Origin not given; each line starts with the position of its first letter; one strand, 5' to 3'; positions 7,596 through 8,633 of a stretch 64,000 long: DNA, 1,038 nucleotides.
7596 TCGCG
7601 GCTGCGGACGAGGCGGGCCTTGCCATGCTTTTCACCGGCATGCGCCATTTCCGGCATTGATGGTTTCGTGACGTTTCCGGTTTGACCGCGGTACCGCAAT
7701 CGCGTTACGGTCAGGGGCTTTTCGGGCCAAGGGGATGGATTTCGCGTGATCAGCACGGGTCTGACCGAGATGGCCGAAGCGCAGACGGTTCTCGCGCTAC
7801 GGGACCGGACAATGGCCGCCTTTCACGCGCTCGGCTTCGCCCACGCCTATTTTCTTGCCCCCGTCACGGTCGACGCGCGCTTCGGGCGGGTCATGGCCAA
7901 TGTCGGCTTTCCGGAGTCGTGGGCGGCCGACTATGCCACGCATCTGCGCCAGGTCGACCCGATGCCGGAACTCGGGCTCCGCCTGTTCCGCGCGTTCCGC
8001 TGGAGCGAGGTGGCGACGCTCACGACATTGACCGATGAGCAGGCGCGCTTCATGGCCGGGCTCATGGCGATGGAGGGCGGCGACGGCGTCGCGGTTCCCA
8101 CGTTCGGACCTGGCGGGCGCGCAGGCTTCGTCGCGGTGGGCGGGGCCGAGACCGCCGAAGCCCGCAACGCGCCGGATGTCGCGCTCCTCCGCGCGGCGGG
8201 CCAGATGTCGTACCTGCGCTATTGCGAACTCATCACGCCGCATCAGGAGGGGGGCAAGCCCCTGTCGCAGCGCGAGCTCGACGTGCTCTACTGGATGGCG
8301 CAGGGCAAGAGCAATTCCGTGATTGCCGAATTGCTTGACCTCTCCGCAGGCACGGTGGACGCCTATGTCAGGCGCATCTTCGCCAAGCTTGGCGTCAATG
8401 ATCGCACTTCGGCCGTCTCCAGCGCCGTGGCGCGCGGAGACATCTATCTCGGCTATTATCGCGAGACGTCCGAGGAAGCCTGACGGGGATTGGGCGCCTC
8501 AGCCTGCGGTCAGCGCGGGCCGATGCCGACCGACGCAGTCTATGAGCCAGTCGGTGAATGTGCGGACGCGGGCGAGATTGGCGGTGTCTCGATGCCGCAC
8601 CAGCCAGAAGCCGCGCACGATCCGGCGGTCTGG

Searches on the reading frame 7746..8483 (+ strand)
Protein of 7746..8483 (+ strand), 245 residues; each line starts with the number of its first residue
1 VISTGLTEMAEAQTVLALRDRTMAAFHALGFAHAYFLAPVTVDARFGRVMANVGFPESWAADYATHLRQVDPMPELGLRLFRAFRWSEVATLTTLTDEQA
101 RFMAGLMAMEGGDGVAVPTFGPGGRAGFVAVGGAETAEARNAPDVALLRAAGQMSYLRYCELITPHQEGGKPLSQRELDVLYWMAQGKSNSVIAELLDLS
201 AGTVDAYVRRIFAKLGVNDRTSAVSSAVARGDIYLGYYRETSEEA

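Call 6: search_protein_families(library=pfam, proteins=[window:7746-8483:+])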
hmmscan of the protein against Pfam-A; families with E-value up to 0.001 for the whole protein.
window:7746-8483:+ (245 aa): 3 families
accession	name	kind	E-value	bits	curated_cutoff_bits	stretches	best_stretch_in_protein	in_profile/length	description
PF00196.25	GerE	-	1.4e-18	66.7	23.5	1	172-226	2-56/57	Bacterial regulatory proteins, luxR family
PF03472.21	Autoind_bind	-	3.3e-14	53.1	23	1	20-151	7-141/149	Autoinducer binding domain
PF08281.18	Sigma70_r4_2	-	0.00026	21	25.7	1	180-215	18-54/54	Sigma-70, region 4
